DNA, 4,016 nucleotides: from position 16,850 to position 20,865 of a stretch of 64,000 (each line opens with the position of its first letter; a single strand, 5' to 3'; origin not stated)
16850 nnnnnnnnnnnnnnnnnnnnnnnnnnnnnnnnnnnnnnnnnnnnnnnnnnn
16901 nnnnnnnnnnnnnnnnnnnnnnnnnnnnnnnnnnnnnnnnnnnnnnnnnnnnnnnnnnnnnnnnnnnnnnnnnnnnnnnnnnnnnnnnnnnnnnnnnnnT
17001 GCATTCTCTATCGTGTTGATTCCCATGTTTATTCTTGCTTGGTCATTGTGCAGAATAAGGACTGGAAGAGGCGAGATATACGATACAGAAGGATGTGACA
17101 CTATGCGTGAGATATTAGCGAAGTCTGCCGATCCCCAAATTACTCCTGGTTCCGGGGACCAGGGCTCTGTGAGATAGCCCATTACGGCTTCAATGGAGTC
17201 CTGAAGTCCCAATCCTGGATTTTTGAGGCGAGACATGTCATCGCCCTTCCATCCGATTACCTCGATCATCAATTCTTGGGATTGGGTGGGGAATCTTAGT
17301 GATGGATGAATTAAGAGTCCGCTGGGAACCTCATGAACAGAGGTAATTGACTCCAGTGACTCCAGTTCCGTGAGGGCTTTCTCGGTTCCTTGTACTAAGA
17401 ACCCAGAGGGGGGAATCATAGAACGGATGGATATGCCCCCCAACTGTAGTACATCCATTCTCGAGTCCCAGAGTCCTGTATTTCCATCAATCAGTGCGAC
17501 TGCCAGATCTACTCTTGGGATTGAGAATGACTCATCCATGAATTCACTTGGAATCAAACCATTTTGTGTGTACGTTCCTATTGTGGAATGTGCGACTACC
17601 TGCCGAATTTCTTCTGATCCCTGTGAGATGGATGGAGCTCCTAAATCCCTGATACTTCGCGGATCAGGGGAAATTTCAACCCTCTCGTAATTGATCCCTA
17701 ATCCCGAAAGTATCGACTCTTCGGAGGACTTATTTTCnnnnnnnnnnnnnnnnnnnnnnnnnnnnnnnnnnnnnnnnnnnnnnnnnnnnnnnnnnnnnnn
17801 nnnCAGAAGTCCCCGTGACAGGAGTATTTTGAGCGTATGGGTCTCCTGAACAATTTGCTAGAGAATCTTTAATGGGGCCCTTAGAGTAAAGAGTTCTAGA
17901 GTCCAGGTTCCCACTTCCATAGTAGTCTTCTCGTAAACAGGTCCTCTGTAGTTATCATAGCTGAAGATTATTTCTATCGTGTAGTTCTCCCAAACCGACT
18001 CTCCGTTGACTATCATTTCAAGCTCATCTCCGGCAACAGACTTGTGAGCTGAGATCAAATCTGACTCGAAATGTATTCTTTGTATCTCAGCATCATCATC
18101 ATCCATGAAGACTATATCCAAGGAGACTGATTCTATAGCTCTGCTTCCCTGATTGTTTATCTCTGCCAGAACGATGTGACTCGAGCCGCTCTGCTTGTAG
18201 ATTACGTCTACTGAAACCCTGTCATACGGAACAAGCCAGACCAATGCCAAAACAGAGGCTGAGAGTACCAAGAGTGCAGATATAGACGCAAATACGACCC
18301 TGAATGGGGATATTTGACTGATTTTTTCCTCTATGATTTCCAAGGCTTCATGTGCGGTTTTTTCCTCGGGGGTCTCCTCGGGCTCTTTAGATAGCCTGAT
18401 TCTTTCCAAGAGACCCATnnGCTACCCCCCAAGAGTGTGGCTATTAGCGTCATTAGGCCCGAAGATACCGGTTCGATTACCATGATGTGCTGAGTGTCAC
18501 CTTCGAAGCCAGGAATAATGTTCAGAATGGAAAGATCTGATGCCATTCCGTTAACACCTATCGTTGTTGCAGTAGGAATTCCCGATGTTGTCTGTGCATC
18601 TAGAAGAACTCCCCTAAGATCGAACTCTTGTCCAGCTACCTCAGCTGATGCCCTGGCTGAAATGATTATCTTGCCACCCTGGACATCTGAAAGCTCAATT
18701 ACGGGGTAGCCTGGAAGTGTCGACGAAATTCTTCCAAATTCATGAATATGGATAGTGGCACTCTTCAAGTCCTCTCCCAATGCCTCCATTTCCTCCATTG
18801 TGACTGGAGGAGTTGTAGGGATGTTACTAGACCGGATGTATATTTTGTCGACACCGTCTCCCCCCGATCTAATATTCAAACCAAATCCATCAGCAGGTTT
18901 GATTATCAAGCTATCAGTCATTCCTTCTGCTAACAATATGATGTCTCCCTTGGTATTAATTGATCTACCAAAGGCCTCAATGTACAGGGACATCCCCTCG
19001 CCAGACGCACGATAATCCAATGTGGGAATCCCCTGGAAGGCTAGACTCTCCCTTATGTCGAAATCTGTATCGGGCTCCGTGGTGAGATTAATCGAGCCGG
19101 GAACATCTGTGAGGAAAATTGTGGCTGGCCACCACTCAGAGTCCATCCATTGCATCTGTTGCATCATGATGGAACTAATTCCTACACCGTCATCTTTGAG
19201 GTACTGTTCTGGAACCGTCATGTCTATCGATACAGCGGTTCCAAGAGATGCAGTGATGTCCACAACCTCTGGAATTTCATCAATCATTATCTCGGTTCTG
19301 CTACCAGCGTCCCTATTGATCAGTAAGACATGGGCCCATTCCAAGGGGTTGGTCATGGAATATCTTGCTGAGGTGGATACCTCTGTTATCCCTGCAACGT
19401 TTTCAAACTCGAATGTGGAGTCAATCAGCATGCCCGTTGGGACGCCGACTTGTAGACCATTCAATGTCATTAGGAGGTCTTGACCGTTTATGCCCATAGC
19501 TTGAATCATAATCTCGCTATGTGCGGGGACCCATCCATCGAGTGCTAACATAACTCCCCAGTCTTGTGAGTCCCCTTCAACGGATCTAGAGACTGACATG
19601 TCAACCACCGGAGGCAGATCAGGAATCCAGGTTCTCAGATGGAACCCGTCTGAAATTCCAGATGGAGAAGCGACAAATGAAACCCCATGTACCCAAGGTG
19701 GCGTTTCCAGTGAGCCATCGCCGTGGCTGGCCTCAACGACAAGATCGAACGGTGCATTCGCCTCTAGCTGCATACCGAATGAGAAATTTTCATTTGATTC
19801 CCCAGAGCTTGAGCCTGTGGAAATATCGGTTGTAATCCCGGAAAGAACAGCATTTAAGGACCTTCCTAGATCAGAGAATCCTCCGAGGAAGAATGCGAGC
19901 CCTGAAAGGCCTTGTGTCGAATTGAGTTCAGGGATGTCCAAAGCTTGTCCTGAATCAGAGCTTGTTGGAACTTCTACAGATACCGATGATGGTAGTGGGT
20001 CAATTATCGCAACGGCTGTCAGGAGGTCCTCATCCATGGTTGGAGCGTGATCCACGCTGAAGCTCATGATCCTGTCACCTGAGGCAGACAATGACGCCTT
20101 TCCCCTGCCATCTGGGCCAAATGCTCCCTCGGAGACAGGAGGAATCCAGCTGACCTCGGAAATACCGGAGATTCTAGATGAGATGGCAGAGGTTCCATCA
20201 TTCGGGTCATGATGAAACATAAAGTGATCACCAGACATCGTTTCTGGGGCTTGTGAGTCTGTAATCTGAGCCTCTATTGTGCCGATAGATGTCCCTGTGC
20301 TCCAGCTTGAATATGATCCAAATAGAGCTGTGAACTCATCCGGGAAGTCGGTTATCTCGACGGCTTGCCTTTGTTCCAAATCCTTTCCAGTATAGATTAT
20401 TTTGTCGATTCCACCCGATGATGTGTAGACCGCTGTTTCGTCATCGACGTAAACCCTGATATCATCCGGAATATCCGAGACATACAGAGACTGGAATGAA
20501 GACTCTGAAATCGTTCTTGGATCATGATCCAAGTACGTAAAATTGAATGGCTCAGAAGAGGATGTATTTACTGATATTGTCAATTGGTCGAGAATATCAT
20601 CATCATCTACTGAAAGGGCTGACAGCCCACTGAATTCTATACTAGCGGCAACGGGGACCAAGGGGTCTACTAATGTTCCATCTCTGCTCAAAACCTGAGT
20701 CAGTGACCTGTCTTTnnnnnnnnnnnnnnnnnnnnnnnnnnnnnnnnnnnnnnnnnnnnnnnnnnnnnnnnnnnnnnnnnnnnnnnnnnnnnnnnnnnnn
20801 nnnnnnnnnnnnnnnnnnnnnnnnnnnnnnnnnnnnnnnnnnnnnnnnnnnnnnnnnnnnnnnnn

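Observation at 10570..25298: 14.7-kb single-strand block of five giant surface proteins (S8 protease, PKD and Ig-repeat proteins, one orphan)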

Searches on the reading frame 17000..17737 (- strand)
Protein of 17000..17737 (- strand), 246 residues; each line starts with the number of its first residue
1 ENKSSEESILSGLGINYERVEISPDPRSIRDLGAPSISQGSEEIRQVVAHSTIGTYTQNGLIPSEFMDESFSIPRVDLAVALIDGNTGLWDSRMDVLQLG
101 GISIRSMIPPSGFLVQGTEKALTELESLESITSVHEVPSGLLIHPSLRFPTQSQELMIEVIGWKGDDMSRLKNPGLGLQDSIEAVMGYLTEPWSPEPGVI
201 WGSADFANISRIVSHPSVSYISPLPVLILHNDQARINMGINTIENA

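Call 70: search_protein_families(library=pfam, proteins=[window:17000-17737:-], max_evalue=0.1)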
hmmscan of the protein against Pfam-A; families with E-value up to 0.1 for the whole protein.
seq(246 aa): 0 families

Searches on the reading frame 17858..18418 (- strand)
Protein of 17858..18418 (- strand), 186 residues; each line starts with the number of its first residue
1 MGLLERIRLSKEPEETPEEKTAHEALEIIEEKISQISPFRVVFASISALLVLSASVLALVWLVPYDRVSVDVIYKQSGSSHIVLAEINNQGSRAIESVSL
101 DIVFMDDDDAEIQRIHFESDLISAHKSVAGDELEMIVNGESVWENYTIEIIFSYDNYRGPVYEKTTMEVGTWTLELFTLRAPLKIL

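Call 4: search_protein_families(library=pfam, proteins=[window:17858-18418:-], max_evalue=0.01)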
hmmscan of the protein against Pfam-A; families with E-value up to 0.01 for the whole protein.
window:17858-18418:- (186 aa): 0 families

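Call 12: search_protein_families(library=ncbifam, proteins=[window:17858-18418:-], max_evalue=0.01)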
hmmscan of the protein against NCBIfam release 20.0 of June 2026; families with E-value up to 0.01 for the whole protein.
window:17858-18418:- (186 aa): 1 family
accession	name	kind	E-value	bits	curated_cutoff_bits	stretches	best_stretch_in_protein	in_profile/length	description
NF038353.1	FxLYD_dom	domain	0.002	18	23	1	82-114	5-37/71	FxLYD domain-containing protein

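Call 104: search_solved_structures(query=A6, max_evalue=1)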
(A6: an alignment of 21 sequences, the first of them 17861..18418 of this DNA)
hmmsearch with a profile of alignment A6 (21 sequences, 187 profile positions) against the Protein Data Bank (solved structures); distinct sequences matched with E-value up to 1: 1.
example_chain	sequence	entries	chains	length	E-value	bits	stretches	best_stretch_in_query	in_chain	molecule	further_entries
9cc5_A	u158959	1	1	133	0.87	12.3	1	11-66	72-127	Amylin-NHO-22 Binder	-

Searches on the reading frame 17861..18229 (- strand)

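Call 70: search_protein_families(library=pfam, proteins=[window:17861-18229:-], max_evalue=0.1)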
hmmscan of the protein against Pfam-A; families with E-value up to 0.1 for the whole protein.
seq(123 aa): 2 families
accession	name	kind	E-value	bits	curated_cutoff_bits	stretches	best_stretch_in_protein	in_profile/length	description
PF15543.11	Ntox5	-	0.011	16.1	25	1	42-116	46-119/142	Bacterial toxin 5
PF09624.15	DUF2393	-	0.033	14.6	26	1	14-70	59-116/146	Protein of unknown function (DUF2393)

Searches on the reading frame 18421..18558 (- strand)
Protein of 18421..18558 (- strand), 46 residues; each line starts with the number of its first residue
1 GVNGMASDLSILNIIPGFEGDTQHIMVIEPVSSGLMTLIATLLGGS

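Call 65: search_protein_families(library=ncbifam, proteins=[window:18421-18558:-], max_evalue=10)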
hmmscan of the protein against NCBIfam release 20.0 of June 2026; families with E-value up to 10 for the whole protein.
seq(46 aa): 0 families

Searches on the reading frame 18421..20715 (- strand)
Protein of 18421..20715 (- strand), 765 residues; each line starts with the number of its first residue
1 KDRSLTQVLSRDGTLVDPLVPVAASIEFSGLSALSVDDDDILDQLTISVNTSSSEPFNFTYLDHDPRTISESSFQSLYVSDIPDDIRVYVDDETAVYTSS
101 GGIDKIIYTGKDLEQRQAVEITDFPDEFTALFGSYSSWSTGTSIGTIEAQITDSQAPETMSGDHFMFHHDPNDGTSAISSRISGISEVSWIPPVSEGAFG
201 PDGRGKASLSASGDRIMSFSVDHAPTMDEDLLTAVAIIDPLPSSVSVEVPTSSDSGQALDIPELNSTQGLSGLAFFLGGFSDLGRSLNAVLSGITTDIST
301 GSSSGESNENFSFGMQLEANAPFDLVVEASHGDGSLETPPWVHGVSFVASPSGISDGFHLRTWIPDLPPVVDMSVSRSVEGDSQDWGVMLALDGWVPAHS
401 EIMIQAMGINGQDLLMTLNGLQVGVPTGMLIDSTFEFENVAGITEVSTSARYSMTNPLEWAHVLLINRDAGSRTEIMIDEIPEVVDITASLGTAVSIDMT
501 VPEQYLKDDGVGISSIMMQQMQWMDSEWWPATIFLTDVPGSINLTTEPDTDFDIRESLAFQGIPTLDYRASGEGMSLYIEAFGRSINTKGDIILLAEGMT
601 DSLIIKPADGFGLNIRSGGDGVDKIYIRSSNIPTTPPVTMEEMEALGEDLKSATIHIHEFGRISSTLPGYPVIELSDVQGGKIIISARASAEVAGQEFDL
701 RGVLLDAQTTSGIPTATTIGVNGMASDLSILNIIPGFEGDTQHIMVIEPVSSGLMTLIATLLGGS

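Call 34: predict_structure(alignment_id=A2)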
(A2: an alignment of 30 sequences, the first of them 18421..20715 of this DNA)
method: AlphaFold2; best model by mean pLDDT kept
length: 765 residues; sequences in the alignment: 30
mean_pLDDT: 71.2   pTM: 0.67
mean pLDDT of the five models: 71.2, 69.2, 64.3, 62.6, 59.1
residues with pLDDT >= 90: 110; 70-90: 367; 50-70: 153; < 50: 135
segments of 3 or more residues with pLDDT < 50: 1-5, 19-22, 253-274, 281-284, 286-297, 299-305, 553-555, 557-561, 659-664, 666-671, 710-765
pLDDT, mean of each block of 10 residues (from residue 1): 42 54 55 78 79 76 63 75 83 83 84 75 87 77 84 71 79 77 82 63 67 80 64 81 64 40 35 48 48 46 50 71 86 81 90 77 89 83 87 91 90 92 92 88 82 93 89 92 92 83 86 91 84 89 73 48 65 80 69 84 75 76 84 59 80 66 44 62 70 54 51 41 34 33 42 46 36
secondary structure, 60 per line:
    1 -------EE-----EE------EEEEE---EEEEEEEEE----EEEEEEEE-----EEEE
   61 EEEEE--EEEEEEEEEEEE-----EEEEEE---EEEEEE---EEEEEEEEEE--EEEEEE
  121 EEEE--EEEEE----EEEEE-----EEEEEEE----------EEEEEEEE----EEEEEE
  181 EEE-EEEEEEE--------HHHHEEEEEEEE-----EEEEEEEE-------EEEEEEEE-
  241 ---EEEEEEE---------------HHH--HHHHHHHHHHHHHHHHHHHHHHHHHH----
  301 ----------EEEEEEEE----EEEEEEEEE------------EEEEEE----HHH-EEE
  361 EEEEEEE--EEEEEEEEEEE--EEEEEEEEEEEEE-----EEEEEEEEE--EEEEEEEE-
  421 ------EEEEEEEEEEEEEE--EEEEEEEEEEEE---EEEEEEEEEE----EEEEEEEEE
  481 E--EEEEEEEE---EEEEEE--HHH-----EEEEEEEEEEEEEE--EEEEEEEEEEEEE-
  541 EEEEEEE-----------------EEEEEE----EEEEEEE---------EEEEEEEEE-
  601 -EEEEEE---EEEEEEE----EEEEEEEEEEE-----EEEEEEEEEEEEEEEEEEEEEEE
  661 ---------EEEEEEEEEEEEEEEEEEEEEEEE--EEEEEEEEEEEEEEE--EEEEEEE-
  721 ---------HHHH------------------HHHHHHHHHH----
elements in order (helices of 4 or more, strands of 3 or more residues): E23-27 E31-39 E44-51 E57-65 E68-79 E85-90 E94-99 E103-112 E115-124 E127-131 E136-140 E146-152 E163-170 E175-183 E185-191 H200-203 E204-211 E217-224 E232-239 E244-250 H271-296 E311-318 E323-331 E344-349 E358-367 E370-380 E383-395 E401-409 E412-419 E427-440 E443-454 E458-467 E472-481 E484-491 E495-500 E511-524 E527-539 E541-547 E565-570 E575-581 E591-599 E602-607 E611-617 E622-632 E638-660 E670-693 E696-710 E713-719 H730-733 H752-761

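Call 39: fold_search(model_id=the predicted structure, library=pdb)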
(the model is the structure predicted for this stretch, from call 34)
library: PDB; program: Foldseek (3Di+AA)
matches with E <= 10: 333; with E <= 0.001: 0
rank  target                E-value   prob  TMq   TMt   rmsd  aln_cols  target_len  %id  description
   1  1nqe                  8.1e-03  0.25  0.11  0.13  32.4       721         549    7  OUTER MEMBRANE COBALAMIN TRANSPORTER (BTUB) FROM E. COLI (released 2003-04-29)
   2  2guf                  1.0e-02  0.20  0.11  0.14  38.1       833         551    6  In meso crystal structure of the cobalamin transporter, BtuB (released 2006-12-05)
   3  9ea7                  1.7e-02  0.08  0.09  0.03  32.2       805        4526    8  The Structure of ApoB100 from Human Low-Density Lipoprotein (released 2024-12-18)
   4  3rgm                  1.9e-02  0.18  0.11  0.13  33.4       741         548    7  Crystal structure of spin-labeled BtuB T156R1 (released 2011-10-26)
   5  3rgn                  1.9e-02  0.16  0.10  0.13  32.9       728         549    6  Crystal structure of spin-labeled BtuB W371R1 (released 2011-10-26)
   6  1nqf                  2.4e-02  0.16  0.10  0.13  33.2       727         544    7  OUTER MEMBRANE COBALAMIN TRANSPORTER (BTUB) FROM E. COLI, METHIONINE SUBSTIUTION CONSTRUCT FOR SE-MET SAD PHASING (released 2003-04-29)
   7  9coo_A                2.7e-02  0.13  0.13  0.17  19.1       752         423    5  Nanobody 4 bound to Apolipoprotein B 100 (released 2024-12-25)
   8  3m8b                  3.7e-02  0.16  0.10  0.13  32.4       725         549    7  Crystal structure of spin-labeled BtuB V10R1 in the apo state (released 2010-09-15)
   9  6h7v_A                3.7e-02  0.08  0.10  0.11  34.8       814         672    6  Crystal structure of BauA, the Ferric preacinetobactin receptor from Acinetobacter baumannii (released 2018-10-10)
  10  1ujw_A                4.5e-02  0.12  0.11  0.13  33.8       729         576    7  Structure of the complex between BtuB and Colicin E3 Receptor binding domain (released 2003-11-25)
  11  1mpr_A                4.5e-02  0.11  0.09  0.15  30.0       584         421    6  MALTOPORIN FROM SALMONELLA TYPHIMURIUM (released 1997-03-12)
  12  5ixm_C                5.2e-02  0.07  0.10  0.13  35.5       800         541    7  The LPS Transporter LptDE from Yersinia pestis, core complex (released 2016-05-18)
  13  8h1r_D                5.4e-02  0.04  0.08  0.08  33.9       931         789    8  Crystal structure of LptDE-YifL complex (released 2023-10-25)
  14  5ixm_G                6.6e-02  0.07  0.10  0.12  32.3       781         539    6  The LPS Transporter LptDE from Yersinia pestis, core complex (released 2016-05-18)
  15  2o5p_A                6.9e-02  0.05  0.09  0.09  36.1       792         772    8  Crystal structure of the full length ferric pyoverdine outer membrane receptor FpvA of Pseudomonas aeruginosa in its a (released 2007-10-30)
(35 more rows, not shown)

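Call 87: fold_search(model_id=the predicted structure, library=viral)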
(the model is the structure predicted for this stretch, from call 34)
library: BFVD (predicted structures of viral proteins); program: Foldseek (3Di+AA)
matches with E <= 10: 239; with E <= 0.001: 2
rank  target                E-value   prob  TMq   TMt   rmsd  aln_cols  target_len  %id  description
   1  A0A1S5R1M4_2          4.7e-05  0.16  0.07  0.06  39.5       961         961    7  Putative tail fiber protein [Pseudomonas phage phiPMW]
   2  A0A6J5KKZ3            2.3e-04  0.30  0.11  0.08  36.6       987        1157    8  Uncharacterized protein [uncultured Caudovirales phage]
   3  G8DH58                1.0e-03  0.44  0.10  0.08  19.8       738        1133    7  (no name in the UniProt tables at hand)
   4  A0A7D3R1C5            4.2e-03  0.08  0.08  0.07  26.4       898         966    8  Zinc finger RING/FYVE/PHD-type protein [Fadolivirus FV1/VV64]
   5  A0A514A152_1          9.9e-03  0.04  0.07  0.05  46.0      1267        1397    8  Uncharacterized protein [Aeromonas phage LAh10]
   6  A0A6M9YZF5            1.2e-02  0.13  0.07  0.07  29.6       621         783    8  (no name in the UniProt tables at hand)
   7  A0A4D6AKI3            2.7e-02  0.04  0.07  0.08  42.7       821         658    8  (no name in the UniProt tables at hand)
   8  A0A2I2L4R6            5.5e-02  0.08  0.08  0.13  20.6       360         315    9  MORN-repeat protein [Orpheovirus IHUMI-LCC2]
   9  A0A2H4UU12            6.1e-02  0.04  0.08  0.10  28.6       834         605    8  Phosphatidylinositol phosphate kinase [Bodo saltans virus]
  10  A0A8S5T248            6.1e-02  0.04  0.08  0.10  39.0       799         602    9  Uncharacterized protein [Siphoviridae sp. cteEJ17]
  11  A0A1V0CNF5            7.0e-02  0.07  0.09  0.11  22.3       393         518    8  (no name in the UniProt tables at hand)
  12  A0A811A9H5            9.3e-02  0.03  0.05  0.05  24.5       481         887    9  (no name in the UniProt tables at hand)
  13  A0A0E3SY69            1.2e-01  0.02  0.05  0.04  41.0       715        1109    8  (no name in the UniProt tables at hand)
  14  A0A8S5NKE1            1.3e-01  0.02  0.06  0.06  45.9       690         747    7  Adhesin protein [Siphoviridae sp. ctK0l2]
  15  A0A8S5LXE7            1.4e-01  0.08  0.06  0.11  19.1       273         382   12  Uncharacterized protein [Myoviridae sp. ctZgq1]
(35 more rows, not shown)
